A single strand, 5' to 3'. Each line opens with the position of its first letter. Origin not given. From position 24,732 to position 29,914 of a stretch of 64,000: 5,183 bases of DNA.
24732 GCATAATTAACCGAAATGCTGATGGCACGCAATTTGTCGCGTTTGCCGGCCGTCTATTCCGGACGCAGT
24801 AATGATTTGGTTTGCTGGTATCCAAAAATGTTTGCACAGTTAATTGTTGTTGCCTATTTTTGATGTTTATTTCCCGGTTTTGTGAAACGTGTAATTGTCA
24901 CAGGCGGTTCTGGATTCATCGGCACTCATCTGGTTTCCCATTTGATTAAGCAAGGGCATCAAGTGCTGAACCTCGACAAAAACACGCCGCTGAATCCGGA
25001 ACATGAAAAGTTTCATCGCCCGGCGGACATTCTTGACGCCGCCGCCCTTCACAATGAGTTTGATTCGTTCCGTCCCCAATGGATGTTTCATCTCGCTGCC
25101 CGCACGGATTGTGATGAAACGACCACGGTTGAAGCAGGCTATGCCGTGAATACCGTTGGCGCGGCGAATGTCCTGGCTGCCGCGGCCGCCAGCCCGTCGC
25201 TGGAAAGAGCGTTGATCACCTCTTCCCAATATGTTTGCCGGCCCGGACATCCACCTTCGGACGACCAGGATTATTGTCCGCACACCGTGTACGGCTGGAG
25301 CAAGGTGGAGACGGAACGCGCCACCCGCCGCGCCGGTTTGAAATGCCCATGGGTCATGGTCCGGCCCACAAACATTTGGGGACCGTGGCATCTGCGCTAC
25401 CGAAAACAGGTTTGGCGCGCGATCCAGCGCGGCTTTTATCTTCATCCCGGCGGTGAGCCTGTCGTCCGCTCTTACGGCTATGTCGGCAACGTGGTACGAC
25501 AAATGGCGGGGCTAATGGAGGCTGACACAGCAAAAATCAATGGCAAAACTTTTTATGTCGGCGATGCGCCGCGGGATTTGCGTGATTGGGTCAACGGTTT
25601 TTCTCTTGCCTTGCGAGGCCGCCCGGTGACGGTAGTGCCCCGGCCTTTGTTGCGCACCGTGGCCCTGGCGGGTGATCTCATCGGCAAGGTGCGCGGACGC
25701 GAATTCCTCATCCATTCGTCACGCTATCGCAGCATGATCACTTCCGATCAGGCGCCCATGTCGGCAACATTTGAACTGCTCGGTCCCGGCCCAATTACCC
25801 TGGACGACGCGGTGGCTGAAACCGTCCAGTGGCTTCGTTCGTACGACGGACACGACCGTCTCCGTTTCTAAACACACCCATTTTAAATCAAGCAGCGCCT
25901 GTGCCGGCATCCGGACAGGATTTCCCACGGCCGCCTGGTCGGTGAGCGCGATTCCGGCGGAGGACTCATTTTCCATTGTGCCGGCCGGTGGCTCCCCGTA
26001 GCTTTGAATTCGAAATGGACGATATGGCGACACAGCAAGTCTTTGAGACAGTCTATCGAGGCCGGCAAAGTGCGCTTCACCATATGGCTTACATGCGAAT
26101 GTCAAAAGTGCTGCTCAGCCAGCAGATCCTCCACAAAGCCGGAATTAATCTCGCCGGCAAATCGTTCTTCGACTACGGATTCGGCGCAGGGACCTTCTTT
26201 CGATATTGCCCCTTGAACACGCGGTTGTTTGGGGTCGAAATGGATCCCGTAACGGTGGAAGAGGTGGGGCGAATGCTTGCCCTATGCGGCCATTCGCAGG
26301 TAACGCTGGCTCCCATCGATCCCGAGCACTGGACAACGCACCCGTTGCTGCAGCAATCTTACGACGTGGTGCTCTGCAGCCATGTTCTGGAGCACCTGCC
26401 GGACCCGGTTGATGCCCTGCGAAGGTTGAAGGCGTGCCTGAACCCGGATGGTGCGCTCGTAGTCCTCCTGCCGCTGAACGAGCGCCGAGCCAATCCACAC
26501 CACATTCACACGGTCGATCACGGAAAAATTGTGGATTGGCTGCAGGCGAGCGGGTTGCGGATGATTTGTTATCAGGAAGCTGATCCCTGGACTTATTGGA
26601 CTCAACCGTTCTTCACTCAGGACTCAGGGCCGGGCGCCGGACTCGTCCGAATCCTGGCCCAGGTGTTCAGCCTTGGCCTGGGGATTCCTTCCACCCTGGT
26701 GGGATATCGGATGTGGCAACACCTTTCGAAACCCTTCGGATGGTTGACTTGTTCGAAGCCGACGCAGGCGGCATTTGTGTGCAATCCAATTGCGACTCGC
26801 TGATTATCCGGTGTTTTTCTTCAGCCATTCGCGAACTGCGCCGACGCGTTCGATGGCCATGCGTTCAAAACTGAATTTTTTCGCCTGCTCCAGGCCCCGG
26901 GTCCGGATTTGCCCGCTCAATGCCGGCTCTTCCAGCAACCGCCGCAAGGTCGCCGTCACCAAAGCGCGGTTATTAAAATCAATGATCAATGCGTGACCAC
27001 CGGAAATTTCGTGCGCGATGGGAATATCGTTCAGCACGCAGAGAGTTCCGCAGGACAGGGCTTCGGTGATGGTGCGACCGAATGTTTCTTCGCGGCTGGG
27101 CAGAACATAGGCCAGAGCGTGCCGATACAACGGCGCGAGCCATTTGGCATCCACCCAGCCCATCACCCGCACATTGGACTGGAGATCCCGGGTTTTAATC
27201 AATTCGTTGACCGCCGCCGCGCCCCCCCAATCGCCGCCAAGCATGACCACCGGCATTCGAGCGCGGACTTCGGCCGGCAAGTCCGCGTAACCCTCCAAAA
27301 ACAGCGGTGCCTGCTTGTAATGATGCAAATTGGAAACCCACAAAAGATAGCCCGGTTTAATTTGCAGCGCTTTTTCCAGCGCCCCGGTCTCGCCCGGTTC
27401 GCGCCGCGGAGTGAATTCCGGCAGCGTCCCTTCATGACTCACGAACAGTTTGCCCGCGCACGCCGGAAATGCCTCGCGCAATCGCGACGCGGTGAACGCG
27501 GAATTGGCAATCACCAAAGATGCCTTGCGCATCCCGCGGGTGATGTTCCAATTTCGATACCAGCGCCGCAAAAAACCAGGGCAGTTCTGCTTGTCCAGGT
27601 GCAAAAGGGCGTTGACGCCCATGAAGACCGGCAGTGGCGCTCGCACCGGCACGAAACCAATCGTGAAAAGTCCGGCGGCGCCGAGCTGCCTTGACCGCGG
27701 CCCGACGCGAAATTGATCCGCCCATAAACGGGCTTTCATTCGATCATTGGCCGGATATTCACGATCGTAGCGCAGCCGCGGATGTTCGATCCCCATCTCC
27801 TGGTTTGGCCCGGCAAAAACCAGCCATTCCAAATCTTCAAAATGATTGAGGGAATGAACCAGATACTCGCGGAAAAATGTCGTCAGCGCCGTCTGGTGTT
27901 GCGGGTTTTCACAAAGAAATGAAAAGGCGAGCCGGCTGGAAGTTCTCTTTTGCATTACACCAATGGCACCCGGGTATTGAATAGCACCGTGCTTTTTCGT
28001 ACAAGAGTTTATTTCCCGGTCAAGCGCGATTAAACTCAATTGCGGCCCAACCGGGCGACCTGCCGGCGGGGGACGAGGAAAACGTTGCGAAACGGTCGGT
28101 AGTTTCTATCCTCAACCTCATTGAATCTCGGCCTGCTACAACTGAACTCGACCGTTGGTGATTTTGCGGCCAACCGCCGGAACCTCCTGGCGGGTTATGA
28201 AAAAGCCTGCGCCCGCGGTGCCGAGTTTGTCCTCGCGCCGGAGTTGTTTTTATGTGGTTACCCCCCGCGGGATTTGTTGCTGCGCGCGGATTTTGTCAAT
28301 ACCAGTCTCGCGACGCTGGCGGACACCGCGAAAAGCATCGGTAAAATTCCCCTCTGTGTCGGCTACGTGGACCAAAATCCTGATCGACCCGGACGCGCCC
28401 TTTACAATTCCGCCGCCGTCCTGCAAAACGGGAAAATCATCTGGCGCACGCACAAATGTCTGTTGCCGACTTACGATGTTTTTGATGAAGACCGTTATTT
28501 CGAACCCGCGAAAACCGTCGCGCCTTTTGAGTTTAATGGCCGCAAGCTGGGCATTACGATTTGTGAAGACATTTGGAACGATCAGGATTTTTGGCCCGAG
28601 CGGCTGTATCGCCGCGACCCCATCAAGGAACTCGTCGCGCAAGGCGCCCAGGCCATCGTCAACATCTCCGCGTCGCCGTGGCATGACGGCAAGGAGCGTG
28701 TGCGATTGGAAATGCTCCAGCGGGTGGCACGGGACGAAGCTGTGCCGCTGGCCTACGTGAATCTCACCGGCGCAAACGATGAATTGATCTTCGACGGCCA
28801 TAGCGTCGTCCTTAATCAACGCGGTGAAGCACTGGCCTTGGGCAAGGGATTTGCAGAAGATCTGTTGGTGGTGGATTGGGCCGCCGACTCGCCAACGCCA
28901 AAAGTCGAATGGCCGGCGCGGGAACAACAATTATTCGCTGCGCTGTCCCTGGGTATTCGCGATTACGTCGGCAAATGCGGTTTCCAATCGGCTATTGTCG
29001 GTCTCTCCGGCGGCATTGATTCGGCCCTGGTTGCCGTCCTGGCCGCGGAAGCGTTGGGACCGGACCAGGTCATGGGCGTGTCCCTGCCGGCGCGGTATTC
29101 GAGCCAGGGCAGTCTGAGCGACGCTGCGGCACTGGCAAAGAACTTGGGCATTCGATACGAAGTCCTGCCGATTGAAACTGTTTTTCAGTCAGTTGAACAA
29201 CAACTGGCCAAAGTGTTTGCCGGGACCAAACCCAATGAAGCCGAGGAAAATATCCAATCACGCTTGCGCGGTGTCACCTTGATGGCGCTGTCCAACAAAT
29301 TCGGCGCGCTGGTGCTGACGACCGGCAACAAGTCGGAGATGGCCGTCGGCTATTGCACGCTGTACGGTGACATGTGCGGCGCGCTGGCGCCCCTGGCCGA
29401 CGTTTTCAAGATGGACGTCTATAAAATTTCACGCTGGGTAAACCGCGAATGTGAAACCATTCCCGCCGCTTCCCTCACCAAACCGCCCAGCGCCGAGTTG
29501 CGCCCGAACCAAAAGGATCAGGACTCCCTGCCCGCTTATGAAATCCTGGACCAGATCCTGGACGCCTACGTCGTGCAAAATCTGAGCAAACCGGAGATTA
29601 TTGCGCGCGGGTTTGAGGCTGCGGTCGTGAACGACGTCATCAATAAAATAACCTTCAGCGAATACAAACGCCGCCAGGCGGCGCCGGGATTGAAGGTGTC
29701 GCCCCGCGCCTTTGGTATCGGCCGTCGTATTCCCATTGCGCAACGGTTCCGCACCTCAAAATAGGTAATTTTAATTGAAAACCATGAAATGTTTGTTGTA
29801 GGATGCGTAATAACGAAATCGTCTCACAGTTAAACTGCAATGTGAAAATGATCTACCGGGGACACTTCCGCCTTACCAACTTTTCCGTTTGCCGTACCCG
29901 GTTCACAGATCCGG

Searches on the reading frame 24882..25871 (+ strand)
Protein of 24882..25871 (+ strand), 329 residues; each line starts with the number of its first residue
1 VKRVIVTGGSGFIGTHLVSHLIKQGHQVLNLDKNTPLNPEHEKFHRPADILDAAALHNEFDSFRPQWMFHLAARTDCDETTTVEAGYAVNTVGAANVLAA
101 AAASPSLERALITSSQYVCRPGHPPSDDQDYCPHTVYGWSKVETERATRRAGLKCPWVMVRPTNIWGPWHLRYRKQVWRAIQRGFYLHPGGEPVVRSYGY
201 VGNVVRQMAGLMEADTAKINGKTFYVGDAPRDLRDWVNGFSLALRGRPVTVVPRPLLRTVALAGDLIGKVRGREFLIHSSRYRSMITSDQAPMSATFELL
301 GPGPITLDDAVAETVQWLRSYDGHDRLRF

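Call 96: search_protein_families(library=pfam, proteins=[window:24882-25871:+], max_evalue=0.00001)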
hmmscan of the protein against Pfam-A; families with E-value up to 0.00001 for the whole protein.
window:24882-25871:+ (329 aa): 5 families
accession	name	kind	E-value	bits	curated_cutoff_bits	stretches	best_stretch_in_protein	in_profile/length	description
PF01370.27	Epimerase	-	1.9e-28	99.9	20.9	1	4-227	1-240/240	NAD dependent epimerase/dehydratase family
PF04321.23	RmlD_sub_bind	-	2e-17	63.7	27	1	3-166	2-152/287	RmlD substrate binding domain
PF16363.11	GDP_Man_Dehyd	-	3.4e-16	60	27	1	5-223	1-252/332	GDP-mannose 4,6 dehydratase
PF01073.25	3Beta_HSD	-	7.4e-16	58.4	22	1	5-229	1-251/280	3-beta hydroxysteroid dehydrogenase/isomerase family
PF07993.18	NAD_binding_4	-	5.7e-11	42.5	20.1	1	67-167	91-209/258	Male sterility protein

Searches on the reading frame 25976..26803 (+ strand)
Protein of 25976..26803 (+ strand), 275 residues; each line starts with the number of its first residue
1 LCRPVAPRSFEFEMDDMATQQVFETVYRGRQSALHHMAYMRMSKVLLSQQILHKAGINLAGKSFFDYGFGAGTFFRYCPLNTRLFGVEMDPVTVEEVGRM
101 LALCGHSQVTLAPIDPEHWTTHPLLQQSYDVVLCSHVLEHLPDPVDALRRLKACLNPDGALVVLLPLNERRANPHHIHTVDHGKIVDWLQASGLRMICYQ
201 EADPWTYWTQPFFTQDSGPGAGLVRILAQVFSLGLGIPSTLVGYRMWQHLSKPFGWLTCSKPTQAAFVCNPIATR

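Call 96: search_protein_families(library=pfam, proteins=[window:25976-26803:+], max_evalue=0.00001)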
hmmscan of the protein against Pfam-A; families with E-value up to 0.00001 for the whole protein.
window:25976-26803:+ (275 aa): 5 families
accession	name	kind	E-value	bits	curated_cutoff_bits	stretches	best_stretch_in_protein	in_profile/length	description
PF13489.12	Methyltransf_23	-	1.4e-15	57.8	27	1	52-194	13-159/164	Methyltransferase domain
PF08241.18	Methyltransf_11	-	8.8e-12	46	21.2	1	66-163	2-95/95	Methyltransferase domain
PF08242.18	Methyltransf_12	-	1.1e-10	42.6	30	1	66-161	2-98/98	Methyltransferase domain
PF13649.12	Methyltransf_25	-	1.5e-07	32.4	27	1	66-159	3-97/97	Methyltransferase domain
PF13847.12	Methyltransf_31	-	4.8e-07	30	27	1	62-169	5-115/145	Methyltransferase domain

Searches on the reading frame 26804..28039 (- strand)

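Call 96: search_protein_families(library=pfam, proteins=[window:26804-28039:-], max_evalue=0.00001)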
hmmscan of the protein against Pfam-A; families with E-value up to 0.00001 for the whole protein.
window:26804-28039:- (411 aa): 2 families
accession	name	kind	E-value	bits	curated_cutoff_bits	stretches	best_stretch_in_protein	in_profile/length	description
PF00534.26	Glycos_transf_1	-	4.3e-20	72.4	26.4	1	228-381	14-168/172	Glycosyl transferases group 1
PF13692.12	Glyco_trans_1_4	-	4.8e-17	63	27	1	231-370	3-141/142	Glycosyl transferases group 1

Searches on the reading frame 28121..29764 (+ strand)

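Call 96: search_protein_families(library=pfam, proteins=[window:28121-29764:+], max_evalue=0.00001)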
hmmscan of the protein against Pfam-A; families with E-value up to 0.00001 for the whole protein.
window:28121-29764:+ (547 aa): 2 families
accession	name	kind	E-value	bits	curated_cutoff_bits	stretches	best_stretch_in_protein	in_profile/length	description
PF02540.23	NAD_synthase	-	2.6e-72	243.3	21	1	274-520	4-242/242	NAD synthase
PF00795.27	CN_hydrolase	-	7.2e-20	71.8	23.2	1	4-252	3-245/256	Carbon-nitrogen hydrolase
